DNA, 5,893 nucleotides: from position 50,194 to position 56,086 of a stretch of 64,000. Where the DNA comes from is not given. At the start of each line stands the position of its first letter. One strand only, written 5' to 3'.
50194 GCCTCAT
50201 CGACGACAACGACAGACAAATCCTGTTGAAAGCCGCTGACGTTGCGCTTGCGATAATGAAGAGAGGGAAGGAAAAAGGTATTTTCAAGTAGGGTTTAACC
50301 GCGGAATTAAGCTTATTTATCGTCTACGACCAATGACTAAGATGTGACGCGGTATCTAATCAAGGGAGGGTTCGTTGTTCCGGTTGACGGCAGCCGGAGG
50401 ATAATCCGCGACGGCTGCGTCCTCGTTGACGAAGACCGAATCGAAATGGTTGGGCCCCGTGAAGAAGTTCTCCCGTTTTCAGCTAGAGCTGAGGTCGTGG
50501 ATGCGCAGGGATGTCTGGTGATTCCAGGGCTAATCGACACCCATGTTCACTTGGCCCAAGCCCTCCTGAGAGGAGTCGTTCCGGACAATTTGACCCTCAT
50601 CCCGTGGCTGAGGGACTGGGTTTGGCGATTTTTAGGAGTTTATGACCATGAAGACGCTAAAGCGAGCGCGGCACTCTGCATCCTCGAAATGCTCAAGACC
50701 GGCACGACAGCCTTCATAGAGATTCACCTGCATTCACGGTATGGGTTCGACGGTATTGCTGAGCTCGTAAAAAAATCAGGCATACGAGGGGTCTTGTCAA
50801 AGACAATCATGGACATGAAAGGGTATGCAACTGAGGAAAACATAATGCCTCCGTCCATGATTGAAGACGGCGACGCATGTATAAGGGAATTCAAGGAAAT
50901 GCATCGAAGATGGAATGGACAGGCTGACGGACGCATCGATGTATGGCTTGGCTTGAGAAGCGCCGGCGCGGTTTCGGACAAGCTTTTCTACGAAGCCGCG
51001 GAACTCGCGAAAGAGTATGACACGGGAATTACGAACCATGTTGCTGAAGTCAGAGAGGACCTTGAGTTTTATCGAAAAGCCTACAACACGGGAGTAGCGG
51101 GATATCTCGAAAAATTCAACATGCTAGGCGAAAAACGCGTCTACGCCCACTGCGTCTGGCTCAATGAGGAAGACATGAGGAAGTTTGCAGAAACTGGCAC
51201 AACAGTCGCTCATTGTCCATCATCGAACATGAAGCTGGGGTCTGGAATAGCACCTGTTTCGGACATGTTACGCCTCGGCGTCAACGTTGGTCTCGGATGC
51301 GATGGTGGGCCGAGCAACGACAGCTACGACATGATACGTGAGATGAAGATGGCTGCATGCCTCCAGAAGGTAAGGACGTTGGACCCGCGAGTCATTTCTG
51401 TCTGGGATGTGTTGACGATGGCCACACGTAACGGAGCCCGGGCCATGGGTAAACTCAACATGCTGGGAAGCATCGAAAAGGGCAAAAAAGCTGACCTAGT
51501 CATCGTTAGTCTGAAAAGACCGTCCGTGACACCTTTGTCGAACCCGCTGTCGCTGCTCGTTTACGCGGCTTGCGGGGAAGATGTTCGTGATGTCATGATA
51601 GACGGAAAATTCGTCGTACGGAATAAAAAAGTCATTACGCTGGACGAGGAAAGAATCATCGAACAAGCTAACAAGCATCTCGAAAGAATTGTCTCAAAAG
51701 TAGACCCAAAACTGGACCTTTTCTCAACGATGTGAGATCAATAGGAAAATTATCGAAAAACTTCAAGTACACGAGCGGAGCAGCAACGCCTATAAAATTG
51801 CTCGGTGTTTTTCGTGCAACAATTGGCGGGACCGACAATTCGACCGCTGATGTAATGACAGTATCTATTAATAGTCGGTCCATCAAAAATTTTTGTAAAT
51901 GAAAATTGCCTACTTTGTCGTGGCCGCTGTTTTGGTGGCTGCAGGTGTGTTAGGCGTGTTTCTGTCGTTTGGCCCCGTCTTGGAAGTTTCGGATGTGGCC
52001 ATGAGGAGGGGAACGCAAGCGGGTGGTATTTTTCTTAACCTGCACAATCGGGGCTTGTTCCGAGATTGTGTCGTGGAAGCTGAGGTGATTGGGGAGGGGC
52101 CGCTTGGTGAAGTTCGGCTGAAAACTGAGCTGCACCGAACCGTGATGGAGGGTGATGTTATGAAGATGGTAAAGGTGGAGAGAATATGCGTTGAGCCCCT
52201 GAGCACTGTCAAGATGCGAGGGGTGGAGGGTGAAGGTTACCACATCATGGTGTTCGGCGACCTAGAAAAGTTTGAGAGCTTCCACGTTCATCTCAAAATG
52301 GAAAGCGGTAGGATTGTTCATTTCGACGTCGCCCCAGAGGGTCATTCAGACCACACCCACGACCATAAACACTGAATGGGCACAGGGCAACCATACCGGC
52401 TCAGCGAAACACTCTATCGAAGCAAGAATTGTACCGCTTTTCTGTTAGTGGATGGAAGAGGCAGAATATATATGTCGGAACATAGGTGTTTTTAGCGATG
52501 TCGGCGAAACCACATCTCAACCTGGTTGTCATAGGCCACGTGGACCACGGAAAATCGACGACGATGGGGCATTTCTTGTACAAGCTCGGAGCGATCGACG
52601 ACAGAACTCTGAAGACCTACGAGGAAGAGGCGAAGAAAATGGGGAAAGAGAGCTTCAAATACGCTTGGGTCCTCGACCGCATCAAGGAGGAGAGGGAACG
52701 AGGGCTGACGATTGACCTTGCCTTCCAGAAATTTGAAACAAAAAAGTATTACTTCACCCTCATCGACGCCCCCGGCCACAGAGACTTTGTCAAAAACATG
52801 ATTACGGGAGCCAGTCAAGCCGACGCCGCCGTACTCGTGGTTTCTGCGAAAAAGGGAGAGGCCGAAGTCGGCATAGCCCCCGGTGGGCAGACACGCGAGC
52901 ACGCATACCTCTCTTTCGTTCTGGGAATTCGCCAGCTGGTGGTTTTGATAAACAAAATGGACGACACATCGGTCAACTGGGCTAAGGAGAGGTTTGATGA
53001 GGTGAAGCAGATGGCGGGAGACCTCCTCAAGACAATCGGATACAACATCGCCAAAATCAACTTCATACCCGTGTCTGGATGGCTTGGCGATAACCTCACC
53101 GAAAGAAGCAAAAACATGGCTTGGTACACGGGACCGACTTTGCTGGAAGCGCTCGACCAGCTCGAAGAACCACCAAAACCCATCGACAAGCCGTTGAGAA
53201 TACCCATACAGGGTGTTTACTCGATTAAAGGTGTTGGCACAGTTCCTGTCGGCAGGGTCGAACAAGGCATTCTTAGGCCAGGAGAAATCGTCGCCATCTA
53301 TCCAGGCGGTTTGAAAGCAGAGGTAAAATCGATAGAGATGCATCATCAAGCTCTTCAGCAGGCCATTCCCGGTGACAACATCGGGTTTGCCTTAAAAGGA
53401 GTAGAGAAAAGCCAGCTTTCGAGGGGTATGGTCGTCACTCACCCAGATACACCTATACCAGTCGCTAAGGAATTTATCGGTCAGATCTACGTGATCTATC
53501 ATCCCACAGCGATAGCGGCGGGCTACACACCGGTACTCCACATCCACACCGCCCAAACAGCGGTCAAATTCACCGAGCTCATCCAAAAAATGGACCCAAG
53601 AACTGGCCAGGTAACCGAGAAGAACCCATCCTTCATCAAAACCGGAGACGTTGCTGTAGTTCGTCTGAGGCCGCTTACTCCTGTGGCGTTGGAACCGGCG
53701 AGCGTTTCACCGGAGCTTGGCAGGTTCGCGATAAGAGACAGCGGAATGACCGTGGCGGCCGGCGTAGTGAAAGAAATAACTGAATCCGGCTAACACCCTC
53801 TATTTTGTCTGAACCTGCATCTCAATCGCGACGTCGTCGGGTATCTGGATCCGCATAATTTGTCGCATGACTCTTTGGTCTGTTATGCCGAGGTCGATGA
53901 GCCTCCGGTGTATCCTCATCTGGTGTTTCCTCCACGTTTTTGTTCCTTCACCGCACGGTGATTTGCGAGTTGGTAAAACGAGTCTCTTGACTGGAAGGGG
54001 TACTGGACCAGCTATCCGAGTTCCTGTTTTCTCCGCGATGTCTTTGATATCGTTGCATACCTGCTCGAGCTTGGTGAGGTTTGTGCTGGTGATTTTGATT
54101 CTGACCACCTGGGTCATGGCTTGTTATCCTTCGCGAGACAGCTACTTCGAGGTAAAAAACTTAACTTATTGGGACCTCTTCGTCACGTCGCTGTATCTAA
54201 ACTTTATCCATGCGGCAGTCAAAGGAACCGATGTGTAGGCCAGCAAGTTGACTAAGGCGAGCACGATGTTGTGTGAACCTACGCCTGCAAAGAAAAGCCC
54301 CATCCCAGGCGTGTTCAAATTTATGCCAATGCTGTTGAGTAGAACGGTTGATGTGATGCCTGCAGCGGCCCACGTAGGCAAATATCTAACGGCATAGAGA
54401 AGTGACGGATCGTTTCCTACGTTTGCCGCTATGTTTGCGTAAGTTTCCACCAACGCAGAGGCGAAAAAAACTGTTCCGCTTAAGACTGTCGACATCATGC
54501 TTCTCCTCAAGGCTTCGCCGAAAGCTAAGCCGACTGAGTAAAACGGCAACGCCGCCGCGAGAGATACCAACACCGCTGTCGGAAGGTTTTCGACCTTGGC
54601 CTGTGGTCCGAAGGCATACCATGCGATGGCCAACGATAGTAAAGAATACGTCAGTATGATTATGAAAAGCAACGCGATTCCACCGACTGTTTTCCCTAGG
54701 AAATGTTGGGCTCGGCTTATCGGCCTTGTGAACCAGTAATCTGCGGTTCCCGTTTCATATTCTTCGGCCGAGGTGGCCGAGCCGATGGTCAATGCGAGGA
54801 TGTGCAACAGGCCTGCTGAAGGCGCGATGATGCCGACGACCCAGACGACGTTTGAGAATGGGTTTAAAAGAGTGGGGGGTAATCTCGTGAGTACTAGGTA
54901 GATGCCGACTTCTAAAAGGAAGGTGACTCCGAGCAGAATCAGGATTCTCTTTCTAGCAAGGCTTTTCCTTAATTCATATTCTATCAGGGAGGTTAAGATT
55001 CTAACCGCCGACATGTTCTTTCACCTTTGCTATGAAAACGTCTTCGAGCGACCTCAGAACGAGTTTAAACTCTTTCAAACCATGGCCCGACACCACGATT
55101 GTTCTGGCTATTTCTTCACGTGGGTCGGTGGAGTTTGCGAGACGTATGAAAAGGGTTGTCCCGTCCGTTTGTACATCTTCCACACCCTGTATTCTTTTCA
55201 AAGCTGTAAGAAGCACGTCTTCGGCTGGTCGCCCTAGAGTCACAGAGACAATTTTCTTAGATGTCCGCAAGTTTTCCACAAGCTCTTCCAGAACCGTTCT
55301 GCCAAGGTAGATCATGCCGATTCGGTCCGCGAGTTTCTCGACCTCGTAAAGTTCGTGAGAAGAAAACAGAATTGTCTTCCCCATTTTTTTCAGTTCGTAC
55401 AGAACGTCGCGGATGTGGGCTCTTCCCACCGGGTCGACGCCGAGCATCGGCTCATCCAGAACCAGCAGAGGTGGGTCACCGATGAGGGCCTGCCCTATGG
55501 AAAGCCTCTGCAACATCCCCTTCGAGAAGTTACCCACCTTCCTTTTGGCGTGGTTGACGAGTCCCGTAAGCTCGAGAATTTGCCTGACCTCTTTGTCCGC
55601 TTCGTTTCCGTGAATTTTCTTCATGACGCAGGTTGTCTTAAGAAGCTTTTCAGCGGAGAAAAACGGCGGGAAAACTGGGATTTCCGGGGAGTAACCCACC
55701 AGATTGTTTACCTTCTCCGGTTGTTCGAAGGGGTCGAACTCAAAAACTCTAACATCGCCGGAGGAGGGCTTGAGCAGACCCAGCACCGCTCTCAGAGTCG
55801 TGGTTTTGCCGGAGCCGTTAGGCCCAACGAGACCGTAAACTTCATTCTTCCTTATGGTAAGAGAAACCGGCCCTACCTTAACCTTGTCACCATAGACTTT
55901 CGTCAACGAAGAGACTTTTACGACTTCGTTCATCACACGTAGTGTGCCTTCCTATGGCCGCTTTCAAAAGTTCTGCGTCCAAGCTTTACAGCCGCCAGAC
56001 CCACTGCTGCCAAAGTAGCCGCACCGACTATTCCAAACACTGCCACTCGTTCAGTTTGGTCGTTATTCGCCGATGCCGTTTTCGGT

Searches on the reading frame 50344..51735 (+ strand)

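Call 77: search_protein_families(library=pfam, proteins=[window:50344-51735:+], max_evalue=0.00001)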
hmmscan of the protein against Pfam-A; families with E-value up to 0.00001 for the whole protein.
window:50344-51735:+ (463 aa): 2 families
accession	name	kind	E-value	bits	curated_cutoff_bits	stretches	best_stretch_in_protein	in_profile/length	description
PF01979.26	Amidohydro_1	-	7.6e-70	236.3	25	1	58-424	1-345/345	Amidohydrolase family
PF07969.17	Amidohydro_3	-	1.8e-22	80.9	29.7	2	260-425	304-472/472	Amidohydrolase family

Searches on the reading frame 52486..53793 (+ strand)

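Call 77: search_protein_families(library=pfam, proteins=[window:52486-53793:+], max_evalue=0.00001)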
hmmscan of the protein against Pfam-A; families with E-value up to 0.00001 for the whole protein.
window:52486-53793:+ (435 aa): 4 families
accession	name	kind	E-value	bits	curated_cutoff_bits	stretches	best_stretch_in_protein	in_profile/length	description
PF00009.33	GTP_EFTU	-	5.6e-55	186.3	26.5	1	8-226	1-185/188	Elongation factor Tu GTP binding domain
PF22594.2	GTP-eEF1A_C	-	1.3e-32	112.7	27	1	330-429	2-101/101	GTP-eEF1A C-terminal domain-like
PF03143.23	GTP_EFTU_D3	-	3.5e-27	95.2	27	1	324-431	2-105/106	Elongation factor Tu C-terminal domain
PF03144.31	GTP_EFTU_D2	-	2.7e-17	63.4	30.3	1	251-318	1-73/73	Elongation factor Tu domain 2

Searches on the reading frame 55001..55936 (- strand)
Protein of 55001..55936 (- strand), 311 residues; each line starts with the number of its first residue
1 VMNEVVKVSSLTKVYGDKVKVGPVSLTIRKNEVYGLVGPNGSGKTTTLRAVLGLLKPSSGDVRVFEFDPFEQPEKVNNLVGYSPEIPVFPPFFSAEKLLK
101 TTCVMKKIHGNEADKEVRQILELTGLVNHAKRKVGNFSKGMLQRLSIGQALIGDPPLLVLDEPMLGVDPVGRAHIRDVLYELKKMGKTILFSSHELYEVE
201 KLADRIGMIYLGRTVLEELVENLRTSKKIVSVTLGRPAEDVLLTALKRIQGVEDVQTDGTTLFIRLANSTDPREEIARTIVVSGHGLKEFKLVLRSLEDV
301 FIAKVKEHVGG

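Call 77: search_protein_families(library=pfam, proteins=[window:55001-55936:-], max_evalue=0.00001)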
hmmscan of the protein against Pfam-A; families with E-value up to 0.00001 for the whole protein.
window:55001-55936:- (311 aa): 3 families
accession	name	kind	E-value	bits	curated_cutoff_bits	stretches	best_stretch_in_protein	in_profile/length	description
PF00005.33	ABC_tran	-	1.5e-26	94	25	1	23-164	3-136/137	ABC transporter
PF13304.12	AAA_21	-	4.2e-12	47.2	27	0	134-199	235-303/304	AAA domain, putative AbiEii toxin, Type IV TA system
PF13732.12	DrrA1-3_C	-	2.6e-06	28.5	27.4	1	227-305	12-81/81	ATP-binding protein DrrA1-3-like, C-terminal domain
